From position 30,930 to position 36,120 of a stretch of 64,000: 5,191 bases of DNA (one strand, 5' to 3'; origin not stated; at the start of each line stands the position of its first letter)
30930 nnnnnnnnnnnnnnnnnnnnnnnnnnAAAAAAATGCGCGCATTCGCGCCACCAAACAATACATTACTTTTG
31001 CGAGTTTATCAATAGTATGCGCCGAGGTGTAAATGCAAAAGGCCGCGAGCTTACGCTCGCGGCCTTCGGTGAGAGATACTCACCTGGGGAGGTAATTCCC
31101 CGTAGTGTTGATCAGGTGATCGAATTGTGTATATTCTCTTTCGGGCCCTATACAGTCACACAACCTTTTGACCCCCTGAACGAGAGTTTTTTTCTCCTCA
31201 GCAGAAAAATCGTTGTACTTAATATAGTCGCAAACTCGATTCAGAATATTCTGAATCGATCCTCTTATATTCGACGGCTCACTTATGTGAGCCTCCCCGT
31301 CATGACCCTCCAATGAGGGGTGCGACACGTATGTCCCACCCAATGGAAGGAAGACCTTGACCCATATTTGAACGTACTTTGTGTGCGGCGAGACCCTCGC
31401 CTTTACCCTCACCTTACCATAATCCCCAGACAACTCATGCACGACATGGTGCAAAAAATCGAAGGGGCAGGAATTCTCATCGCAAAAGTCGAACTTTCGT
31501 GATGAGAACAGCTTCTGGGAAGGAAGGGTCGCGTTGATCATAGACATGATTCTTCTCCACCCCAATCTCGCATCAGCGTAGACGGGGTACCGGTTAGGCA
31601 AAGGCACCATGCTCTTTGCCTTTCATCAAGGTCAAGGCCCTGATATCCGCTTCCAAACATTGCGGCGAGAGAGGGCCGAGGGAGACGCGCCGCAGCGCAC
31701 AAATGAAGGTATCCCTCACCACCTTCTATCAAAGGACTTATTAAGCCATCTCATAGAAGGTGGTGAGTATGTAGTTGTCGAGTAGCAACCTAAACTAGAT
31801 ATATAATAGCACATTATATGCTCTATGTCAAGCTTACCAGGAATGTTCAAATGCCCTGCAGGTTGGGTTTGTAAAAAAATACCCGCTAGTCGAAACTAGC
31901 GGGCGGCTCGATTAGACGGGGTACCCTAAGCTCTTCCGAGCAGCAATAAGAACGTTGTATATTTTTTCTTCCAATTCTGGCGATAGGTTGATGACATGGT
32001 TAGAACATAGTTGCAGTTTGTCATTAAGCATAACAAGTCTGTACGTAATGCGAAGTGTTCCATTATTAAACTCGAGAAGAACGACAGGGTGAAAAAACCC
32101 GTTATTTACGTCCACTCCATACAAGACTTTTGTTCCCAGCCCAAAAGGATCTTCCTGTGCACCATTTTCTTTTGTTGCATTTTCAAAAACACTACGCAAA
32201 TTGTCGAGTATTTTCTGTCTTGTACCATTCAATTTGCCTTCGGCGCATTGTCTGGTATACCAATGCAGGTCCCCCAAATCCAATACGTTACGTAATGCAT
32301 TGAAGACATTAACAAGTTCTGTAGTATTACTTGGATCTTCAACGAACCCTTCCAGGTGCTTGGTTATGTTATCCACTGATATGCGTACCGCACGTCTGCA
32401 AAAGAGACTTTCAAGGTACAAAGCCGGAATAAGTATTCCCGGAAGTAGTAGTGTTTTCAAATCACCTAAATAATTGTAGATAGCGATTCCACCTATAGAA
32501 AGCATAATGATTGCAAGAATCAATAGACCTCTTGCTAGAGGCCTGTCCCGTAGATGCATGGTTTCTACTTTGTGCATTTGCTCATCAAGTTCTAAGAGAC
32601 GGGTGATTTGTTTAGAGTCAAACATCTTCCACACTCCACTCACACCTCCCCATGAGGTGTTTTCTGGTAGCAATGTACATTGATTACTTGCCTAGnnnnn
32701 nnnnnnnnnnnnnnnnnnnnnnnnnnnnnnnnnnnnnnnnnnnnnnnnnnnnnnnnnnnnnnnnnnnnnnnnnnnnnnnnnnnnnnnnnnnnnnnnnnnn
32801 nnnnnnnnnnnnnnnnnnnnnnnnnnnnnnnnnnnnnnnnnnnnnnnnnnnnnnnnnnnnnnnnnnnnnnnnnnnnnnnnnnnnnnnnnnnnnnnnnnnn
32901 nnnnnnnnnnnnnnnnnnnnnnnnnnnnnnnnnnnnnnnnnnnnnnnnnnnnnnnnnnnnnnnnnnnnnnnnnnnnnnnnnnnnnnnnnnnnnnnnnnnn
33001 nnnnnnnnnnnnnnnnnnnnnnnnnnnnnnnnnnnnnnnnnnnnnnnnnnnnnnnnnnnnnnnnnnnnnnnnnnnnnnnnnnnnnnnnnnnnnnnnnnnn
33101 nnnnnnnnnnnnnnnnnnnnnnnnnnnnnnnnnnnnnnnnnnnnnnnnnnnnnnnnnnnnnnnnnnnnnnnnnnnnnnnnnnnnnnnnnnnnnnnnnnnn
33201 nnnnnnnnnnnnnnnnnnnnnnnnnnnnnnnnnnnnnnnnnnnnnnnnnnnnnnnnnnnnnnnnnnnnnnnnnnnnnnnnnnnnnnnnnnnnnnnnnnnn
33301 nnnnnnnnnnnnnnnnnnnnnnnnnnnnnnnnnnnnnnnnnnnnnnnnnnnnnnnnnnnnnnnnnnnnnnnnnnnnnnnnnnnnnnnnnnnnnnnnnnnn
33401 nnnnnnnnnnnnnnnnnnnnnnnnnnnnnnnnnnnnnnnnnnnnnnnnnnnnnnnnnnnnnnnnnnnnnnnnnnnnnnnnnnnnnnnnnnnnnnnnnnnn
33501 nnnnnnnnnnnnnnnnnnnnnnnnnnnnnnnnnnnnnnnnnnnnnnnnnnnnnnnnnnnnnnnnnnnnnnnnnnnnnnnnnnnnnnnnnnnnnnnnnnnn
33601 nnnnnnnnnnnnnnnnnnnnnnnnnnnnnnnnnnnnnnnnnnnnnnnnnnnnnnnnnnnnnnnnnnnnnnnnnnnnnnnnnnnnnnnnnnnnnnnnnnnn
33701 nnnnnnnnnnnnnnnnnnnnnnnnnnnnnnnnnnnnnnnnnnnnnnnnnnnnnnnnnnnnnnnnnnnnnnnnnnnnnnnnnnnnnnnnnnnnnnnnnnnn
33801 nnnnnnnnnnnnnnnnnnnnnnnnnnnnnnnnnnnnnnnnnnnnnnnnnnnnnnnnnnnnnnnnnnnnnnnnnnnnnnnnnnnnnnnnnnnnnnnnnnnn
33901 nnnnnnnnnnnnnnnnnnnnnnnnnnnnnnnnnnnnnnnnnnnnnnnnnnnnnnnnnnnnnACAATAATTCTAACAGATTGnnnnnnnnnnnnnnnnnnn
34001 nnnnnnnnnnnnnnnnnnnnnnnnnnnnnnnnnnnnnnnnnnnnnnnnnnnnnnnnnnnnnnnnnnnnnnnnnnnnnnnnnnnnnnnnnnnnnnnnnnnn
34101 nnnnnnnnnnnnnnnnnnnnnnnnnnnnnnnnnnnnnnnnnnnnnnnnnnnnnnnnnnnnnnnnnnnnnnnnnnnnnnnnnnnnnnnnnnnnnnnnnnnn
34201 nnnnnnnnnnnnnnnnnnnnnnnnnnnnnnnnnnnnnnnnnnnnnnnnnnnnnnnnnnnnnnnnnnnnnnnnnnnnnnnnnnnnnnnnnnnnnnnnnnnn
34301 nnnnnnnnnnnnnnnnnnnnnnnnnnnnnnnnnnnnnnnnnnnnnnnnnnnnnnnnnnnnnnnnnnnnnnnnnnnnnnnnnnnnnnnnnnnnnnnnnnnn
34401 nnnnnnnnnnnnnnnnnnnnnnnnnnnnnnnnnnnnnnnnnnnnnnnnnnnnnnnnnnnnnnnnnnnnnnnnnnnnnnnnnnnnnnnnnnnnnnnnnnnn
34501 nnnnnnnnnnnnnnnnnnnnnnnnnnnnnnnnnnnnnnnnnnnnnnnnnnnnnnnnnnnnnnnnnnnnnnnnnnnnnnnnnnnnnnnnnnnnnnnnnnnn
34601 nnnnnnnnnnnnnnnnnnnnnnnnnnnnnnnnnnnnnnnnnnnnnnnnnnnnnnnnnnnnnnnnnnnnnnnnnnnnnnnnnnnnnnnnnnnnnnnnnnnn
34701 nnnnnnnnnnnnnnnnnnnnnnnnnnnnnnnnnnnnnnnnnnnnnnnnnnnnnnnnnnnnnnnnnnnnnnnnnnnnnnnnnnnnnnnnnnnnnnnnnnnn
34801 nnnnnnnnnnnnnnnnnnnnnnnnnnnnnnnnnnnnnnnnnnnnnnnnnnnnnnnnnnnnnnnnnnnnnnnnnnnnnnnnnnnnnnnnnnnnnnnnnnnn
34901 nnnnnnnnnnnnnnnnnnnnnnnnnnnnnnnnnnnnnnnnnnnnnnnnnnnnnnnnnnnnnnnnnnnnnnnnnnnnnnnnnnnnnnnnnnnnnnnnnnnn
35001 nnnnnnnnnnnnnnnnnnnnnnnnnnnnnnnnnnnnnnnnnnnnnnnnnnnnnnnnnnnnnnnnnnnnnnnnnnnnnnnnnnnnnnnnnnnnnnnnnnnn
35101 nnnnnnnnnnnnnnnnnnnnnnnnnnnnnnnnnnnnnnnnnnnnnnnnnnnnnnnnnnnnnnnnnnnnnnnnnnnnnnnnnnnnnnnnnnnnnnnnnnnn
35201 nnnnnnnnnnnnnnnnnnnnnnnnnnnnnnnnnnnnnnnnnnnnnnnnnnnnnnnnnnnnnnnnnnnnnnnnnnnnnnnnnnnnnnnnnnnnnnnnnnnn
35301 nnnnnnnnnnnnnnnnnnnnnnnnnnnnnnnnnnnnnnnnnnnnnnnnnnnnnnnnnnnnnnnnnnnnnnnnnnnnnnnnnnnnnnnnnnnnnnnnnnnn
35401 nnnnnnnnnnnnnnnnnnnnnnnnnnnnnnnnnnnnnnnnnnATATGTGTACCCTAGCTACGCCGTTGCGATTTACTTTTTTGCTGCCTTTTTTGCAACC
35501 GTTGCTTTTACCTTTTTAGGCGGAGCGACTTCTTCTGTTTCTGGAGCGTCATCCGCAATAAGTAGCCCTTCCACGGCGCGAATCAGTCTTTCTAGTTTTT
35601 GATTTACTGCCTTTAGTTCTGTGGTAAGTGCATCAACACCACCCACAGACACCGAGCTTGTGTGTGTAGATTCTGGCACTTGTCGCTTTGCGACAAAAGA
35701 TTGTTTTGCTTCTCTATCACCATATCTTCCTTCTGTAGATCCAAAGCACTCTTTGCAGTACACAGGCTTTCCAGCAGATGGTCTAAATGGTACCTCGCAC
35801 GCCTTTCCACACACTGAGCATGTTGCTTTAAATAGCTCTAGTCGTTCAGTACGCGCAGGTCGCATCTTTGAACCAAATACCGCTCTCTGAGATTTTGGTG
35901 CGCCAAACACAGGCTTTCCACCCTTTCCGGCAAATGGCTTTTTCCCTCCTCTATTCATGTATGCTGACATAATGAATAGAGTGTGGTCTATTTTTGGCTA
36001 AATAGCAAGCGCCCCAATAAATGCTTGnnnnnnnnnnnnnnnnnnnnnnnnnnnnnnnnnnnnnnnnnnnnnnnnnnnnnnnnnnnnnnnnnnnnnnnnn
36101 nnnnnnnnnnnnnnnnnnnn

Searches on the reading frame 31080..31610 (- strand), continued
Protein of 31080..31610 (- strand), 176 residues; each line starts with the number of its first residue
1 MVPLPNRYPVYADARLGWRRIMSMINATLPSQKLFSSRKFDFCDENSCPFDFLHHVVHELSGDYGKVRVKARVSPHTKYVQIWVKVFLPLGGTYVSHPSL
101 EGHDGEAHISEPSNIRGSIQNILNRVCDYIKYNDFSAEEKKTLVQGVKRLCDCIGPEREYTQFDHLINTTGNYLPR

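Call 78: fold_search(model_id=the predicted structure, library=viral)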
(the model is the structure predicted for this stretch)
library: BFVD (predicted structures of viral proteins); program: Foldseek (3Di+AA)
matches with E <= 10: 1319; with E <= 0.001: 0
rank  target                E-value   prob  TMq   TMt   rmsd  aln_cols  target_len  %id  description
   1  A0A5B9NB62            3.4e-03  0.95  0.29  0.32  12.1       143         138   15  Uncharacterized protein [Klebsiella phage KPN4]
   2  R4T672                3.9e-03  0.80  0.26  0.32  15.8       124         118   13  Uncharacterized protein [Haloarcula hispanica tailed virus 2]
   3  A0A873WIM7            4.9e-03  0.99  0.33  0.49   7.8        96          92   14  Uncharacterized protein [Klebsiella phage Miami]
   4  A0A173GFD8            1.2e-02  0.98  0.34  0.29   6.7       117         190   12  Uncharacterized protein [Erwinia phage vB_EamM_Deimos-Minion]
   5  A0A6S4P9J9            1.7e-02  0.72  0.28  0.34   9.7       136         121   10  Uncharacterized protein [uncultured phage_MedDCM-OCT-S28-C10]
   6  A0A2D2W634            1.7e-02  0.60  0.23  0.32  11.5       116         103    9  Uncharacterized protein [Pectobacterium phage DU_PP_II]
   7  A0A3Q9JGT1            1.8e-02  0.92  0.28  0.36   3.9        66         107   17  (no name in the UniProt tables at hand)
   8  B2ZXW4                1.8e-02  0.57  0.23  0.30  10.4       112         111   14  Uncharacterized protein [Ralstonia phage phiRSL1]
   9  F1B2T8                1.9e-02  0.51  0.24  0.27  15.1       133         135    9  (no name in the UniProt tables at hand)
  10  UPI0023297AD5         2.1e-02  0.66  0.30  0.28  13.1       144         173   14  (no name look-up for this kind of identifier)
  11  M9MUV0                2.1e-02  0.33  0.19  0.23  11.0       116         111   12  (no name in the UniProt tables at hand)
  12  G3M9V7                2.2e-02  0.54  0.22  0.32   7.7        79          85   13  Gp216 [Bacillus phage G]
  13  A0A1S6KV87            2.2e-02  0.41  0.22  0.30   9.5       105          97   11  Transcriptional regulator protein [Providencia phage vB_PreS_PR1]
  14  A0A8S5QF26            2.4e-02  0.69  0.32  0.34  12.4       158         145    7  Uncharacterized protein [Siphoviridae sp. ctbvd11]
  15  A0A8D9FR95            2.4e-02  0.54  0.28  0.31  14.1       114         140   15  Uncharacterized protein [uncultured marine phage]
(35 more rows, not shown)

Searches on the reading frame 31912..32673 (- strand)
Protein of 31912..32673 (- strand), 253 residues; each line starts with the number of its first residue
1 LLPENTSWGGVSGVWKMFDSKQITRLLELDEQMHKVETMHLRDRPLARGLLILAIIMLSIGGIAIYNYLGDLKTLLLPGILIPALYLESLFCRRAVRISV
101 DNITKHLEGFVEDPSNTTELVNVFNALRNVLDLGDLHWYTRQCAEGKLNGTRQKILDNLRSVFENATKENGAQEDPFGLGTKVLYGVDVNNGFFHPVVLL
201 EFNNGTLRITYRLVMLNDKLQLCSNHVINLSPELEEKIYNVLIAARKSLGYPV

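Call 8: search_protein_families(library=pfam, proteins=[window:31912-32673:-], max_evalue=1)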
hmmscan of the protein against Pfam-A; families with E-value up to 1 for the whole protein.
window:31912-32673:- (253 aa): 2 families
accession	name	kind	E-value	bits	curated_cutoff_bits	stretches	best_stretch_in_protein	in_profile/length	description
PF15281.11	Consortin_C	-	0.018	15.5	30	1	43-73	54-84/114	Consortin C-terminus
PF13708.11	DUF4942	-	0.16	12.1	25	1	96-165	40-101/190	Domain of unknown function (DUF4942)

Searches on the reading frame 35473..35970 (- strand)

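Call 84: search_protein_families(library=pfam, proteins=[window:35473-35970:-], max_evalue=0.001)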
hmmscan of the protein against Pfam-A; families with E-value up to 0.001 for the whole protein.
window:35473-35970:- (165 aa): 1 family
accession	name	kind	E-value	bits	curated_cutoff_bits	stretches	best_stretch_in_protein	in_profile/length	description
PF23477.1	zf_Tbcl_2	-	7.5e-16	58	27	1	45-78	2-35/37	Probable treble clef zinc finger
